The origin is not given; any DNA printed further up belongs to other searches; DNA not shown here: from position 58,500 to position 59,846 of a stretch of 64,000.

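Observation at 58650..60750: Two tandem PilT paralogues with systematically degenerate catalytic motifs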

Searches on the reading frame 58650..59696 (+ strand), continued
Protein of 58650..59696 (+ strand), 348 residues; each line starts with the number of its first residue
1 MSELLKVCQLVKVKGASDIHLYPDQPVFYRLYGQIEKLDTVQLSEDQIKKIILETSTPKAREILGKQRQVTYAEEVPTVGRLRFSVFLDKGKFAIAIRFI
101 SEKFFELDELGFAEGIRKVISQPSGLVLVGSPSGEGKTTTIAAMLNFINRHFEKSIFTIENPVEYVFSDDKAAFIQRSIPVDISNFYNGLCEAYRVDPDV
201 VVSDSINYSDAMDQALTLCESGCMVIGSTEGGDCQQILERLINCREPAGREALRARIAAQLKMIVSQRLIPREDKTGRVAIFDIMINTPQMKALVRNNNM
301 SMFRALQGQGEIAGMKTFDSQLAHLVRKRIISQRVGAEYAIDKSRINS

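Call 38: fold_search(model_id=the predicted structure, library=pdb)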
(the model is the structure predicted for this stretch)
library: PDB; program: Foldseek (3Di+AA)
matches with E <= 10: 1669; with E <= 0.001: 172
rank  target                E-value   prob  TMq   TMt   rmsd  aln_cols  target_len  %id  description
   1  5fl3                  2.2e-34  1.00  0.87  0.86   3.4       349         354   29  PilT2 from Thermus thermophilus (released 2015-11-11)
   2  9n32_B                1.3e-32  1.00  0.84  0.83   3.6       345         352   26  PilU from Pseudomonas aeruginosa: C3ocococ conformation (released 2025-12-10)
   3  9n32_A                2.1e-32  1.00  0.82  0.82   3.7       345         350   26  PilU from Pseudomonas aeruginosa: C3ocococ conformation (released 2025-12-10)
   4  6ok2_D                2.3e-32  1.00  0.81  0.79   4.0       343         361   28  PilT4 from Geobacter metallireducens bound to ADP: C3ocococ conformation (released 2019-11-20)
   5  6ok2_A                2.5e-32  1.00  0.88  0.86   2.8       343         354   28  PilT4 from Geobacter metallireducens bound to ADP: C3ocococ conformation (released 2019-11-20)
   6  9n32_C                2.5e-32  1.00  0.79  0.79   4.3       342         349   26  PilU from Pseudomonas aeruginosa: C3ocococ conformation (released 2025-12-10)
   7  6ojy_B                3.0e-32  1.00  0.90  0.88   2.5       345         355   28  Methylated PilT4 from Geobacter metallireducens bound to sulfate: C3ocococ conformation (released 2019-11-20)
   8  9n32_D                3.4e-32  1.00  0.78  0.78   4.6       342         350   26  PilU from Pseudomonas aeruginosa: C3ocococ conformation (released 2025-12-10)
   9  6ok2_F                4.5e-32  1.00  0.87  0.86   3.0       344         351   28  PilT4 from Geobacter metallireducens bound to ADP: C3ocococ conformation (released 2019-11-20)
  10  6ojy_C                5.7e-32  1.00  0.88  0.86   3.0       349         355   28  Methylated PilT4 from Geobacter metallireducens bound to sulfate: C3ocococ conformation (released 2019-11-20)
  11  6ojy_F                6.8e-32  1.00  0.90  0.89   2.6       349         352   28  Methylated PilT4 from Geobacter metallireducens bound to sulfate: C3ocococ conformation (released 2019-11-20)
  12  6ojz_D                8.5e-32  1.00  0.81  0.79   4.2       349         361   28  PilT4 from Geobacter metallireducens bound to ADP with partial occupancy: C3ocococ conformation (released 2019-11-20)
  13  6ojy_E                9.0e-32  1.00  0.87  0.85   3.1       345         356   28  Methylated PilT4 from Geobacter metallireducens bound to sulfate: C3ocococ conformation (released 2019-11-20)
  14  6okv_B                1.1e-31  1.00  0.89  0.88   3.0       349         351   28  PilT4 from Geobacter metallireducens bound to AMP-PNP: C2ccocco conformation (released 2019-11-20)
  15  6ojz_C                1.4e-31  1.00  0.86  0.85   3.3       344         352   28  PilT4 from Geobacter metallireducens bound to ADP with partial occupancy: C3ocococ conformation (released 2019-11-20)
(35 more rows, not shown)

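Call 77: list_cluster_members(proteins=[P0222, P0214, P0225, P0231, P0259])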
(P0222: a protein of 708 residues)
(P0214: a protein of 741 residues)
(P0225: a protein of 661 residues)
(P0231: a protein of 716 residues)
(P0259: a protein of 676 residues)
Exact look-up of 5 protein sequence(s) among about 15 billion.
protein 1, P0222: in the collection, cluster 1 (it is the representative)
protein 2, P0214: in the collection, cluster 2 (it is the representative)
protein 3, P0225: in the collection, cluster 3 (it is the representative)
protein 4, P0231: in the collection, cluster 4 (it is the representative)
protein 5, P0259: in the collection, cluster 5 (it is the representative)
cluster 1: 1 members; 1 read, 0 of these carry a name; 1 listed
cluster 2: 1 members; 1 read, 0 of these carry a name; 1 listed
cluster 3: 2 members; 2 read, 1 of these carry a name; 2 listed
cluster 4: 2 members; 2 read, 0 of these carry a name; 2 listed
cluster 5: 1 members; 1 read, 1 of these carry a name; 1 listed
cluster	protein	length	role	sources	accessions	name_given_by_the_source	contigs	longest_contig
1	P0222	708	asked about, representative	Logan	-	-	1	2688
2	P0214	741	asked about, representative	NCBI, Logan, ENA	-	-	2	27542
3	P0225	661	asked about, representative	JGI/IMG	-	twitching motility protein PilT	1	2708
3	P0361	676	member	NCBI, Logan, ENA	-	-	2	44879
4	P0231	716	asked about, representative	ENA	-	-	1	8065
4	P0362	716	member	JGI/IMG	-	-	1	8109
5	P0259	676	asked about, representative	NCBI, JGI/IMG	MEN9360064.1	MAG: hypothetical protein RL095_1599 [Verrucomicrobiota bacterium] | twitching motility protein PilT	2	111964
